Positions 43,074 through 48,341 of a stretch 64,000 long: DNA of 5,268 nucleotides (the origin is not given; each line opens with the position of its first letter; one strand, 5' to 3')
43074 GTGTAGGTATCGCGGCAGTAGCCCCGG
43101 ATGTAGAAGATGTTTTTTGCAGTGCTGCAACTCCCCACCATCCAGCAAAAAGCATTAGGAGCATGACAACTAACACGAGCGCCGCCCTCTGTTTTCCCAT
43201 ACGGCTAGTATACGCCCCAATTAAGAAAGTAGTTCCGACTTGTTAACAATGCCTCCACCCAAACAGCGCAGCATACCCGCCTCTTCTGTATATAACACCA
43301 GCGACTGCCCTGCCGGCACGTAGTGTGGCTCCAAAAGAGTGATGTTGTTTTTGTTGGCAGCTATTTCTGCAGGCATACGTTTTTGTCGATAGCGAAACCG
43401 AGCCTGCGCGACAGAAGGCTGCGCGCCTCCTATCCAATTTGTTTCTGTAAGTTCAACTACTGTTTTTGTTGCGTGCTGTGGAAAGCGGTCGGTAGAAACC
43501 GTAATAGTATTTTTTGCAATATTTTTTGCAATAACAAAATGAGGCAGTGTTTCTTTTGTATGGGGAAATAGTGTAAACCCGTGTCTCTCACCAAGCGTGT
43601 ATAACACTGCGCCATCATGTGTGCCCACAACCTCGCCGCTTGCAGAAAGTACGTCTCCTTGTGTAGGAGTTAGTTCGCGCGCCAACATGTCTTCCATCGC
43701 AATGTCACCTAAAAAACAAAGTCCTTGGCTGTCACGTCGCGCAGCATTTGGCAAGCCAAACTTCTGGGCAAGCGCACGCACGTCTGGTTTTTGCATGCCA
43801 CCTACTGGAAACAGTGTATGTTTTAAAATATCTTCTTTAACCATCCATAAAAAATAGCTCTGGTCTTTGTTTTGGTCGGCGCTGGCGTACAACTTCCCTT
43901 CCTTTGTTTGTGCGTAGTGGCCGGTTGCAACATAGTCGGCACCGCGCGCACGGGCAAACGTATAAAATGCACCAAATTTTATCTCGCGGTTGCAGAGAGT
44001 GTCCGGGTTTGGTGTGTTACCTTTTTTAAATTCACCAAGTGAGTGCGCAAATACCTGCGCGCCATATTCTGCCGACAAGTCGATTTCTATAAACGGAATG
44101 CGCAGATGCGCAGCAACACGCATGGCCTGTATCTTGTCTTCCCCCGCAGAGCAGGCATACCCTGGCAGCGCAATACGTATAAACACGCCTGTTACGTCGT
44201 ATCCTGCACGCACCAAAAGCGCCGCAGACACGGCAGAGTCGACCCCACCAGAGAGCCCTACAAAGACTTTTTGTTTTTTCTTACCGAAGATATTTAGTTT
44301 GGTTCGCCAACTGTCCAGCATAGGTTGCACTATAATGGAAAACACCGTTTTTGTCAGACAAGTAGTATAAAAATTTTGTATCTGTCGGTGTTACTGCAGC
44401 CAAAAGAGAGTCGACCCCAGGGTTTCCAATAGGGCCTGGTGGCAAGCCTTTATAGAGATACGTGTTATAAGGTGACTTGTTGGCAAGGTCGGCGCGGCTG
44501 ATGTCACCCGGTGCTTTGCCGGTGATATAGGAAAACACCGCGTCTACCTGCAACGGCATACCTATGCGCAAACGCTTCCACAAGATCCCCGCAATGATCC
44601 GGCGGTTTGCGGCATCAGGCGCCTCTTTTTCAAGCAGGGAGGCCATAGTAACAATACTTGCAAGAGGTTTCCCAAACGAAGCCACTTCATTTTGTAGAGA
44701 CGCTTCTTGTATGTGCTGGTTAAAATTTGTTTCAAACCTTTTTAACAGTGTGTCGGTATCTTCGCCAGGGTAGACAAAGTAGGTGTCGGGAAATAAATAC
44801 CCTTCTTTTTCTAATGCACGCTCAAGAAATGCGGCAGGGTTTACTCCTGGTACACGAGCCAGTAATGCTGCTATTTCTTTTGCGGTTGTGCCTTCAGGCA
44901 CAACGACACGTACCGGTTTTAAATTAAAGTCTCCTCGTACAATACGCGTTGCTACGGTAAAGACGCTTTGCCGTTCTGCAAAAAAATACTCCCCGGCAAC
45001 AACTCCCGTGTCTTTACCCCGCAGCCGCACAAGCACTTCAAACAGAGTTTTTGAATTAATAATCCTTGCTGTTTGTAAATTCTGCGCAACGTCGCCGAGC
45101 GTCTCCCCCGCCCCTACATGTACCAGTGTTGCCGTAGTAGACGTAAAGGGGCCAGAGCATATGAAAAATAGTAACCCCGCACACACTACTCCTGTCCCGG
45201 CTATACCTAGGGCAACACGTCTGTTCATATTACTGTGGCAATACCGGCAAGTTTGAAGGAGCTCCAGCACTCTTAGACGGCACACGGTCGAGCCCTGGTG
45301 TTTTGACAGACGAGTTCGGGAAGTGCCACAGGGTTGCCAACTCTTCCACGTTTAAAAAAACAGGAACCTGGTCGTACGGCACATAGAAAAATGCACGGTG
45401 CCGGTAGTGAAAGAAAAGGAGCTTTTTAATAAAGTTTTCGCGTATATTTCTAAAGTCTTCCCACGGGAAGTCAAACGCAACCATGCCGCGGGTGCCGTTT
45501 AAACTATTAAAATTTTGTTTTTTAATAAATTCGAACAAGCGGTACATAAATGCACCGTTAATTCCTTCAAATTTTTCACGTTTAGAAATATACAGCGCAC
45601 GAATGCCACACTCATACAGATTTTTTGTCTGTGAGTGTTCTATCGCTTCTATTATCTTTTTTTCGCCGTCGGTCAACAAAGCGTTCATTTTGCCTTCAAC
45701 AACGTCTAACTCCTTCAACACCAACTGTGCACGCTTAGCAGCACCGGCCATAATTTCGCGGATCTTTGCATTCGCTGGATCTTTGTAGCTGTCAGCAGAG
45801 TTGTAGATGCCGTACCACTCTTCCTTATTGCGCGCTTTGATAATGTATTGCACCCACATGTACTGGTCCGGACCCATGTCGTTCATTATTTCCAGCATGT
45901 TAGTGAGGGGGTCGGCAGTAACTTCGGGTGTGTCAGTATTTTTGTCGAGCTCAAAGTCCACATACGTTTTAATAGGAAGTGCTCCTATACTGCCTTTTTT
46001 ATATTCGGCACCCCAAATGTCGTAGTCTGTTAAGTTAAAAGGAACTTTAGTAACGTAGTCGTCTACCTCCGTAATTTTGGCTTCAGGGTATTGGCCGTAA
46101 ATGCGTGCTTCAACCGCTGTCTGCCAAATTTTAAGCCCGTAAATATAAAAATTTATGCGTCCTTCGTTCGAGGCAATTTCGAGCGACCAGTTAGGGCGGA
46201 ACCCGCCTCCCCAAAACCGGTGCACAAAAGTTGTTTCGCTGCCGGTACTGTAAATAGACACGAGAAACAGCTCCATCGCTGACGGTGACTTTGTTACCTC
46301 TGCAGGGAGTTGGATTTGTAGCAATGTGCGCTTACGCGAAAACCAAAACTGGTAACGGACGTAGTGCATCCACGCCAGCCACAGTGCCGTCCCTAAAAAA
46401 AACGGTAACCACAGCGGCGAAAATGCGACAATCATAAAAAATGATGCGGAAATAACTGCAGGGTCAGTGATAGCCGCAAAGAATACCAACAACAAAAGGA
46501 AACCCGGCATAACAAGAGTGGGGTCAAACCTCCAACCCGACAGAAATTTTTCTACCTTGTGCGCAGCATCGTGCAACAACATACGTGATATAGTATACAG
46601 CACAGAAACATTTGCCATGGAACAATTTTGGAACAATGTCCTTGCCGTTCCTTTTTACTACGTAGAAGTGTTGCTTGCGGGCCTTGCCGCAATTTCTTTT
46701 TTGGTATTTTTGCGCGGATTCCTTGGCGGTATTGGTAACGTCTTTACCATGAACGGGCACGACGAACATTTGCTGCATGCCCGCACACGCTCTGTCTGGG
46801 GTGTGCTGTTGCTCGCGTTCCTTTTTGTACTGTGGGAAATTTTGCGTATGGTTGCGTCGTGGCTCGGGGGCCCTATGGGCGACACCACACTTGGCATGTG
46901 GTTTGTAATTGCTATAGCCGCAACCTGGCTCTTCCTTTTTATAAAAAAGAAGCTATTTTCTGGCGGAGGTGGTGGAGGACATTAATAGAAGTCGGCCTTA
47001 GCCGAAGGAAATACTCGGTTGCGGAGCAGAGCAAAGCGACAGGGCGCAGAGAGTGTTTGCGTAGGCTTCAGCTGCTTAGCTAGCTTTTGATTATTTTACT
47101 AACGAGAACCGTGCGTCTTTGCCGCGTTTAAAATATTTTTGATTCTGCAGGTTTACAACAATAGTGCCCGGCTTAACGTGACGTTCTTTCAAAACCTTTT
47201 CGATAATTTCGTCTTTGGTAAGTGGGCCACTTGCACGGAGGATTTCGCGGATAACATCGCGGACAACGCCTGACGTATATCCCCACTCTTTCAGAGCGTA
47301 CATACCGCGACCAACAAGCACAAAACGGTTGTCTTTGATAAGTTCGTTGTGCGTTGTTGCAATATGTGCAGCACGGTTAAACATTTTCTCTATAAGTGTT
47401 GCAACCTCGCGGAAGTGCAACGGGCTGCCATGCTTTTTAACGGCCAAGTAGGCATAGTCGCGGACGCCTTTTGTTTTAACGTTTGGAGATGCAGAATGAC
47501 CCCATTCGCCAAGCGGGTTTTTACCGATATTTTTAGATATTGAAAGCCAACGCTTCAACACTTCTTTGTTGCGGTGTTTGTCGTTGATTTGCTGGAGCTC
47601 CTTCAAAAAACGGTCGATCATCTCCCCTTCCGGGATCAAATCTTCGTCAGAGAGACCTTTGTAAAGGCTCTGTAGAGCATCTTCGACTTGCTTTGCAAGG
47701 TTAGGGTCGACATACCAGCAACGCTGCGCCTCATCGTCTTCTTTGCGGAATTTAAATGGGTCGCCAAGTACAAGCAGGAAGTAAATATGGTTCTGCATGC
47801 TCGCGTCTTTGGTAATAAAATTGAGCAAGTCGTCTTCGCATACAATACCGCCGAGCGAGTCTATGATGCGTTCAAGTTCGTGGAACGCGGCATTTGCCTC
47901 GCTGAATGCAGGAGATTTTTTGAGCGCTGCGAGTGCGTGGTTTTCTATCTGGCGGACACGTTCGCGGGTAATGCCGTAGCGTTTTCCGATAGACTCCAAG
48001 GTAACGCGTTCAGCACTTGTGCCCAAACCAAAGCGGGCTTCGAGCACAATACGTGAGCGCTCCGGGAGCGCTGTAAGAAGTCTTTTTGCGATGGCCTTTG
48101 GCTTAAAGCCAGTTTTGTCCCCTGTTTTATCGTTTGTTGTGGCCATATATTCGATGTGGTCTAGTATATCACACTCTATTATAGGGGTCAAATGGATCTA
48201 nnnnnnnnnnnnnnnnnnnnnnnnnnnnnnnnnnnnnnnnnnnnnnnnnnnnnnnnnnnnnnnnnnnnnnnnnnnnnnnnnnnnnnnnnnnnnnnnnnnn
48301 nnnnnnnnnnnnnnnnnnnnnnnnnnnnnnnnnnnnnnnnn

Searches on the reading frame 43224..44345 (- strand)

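Call 51: search_protein_families(library=pfam, proteins=[window:43224-44345:-], max_evalue=0.0001)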
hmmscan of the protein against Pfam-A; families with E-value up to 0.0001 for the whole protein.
window:43224-44345:- (374 aa): 4 families
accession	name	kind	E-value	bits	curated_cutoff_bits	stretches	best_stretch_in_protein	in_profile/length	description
PF03054.22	tRNA_Me_trans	-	3.9e-63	213.2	20.6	1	25-213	1-201/202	tRNA methyl transferase HUP domain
PF20259.3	tRNA_Me_trans_M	-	2.9e-15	56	27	1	219-284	2-65/66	tRNA methyl transferase PRC-barrel domain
PF02540.23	NAD_synthase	-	8.5e-10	38.6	21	1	23-199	17-169/242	NAD synthase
PF20258.4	tRNA_Me_trans_C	-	1.9e-06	28.5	20.6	1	299-367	6-77/77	Aminomethyltransferase beta-barrel domain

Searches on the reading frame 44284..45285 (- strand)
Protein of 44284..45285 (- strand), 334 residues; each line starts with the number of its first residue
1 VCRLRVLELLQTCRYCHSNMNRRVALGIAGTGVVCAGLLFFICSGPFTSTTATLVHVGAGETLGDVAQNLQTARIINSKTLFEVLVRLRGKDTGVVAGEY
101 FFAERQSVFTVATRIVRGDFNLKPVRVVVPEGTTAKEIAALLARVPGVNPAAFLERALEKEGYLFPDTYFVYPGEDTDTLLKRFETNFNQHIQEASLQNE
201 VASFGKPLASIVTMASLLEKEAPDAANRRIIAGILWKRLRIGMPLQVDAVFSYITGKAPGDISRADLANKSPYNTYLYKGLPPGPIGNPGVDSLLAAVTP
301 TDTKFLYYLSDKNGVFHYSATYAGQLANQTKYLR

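Call 51: search_protein_families(library=pfam, proteins=[window:44284-45285:-], max_evalue=0.0001)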
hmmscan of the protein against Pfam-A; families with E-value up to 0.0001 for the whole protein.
window:44284-45285:- (334 aa): 1 family
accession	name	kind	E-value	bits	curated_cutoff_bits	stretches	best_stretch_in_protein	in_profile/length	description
PF02618.21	YceG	-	7.6e-70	236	32.4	1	55-330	1-274/275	YceG-like family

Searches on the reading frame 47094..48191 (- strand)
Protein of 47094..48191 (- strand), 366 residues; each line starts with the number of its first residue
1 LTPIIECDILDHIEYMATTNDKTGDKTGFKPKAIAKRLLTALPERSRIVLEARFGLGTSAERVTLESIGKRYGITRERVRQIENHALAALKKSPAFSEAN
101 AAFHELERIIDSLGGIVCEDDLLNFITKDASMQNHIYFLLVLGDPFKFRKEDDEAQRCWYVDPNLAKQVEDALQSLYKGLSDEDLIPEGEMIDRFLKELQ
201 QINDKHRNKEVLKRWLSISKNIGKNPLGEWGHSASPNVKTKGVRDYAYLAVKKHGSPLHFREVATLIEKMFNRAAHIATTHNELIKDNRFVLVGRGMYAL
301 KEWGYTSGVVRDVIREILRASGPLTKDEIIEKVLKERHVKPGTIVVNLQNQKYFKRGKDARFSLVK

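Call 51: search_protein_families(library=pfam, proteins=[window:47094-48191:-], max_evalue=0.0001)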
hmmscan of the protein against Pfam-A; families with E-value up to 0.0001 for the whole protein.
window:47094-48191:- (366 aa): 2 families
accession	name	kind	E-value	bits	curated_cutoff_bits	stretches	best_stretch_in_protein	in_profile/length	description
PF04545.22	Sigma70_r4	-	1.1e-14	54.1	24.1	1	39-92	2-50/50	Sigma-70, region 4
PF05066.19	HARE-HTH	-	8.2e-06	26.6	25.9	0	247-303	7-71/71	HB1, ASXL, restriction endonuclease HTH domain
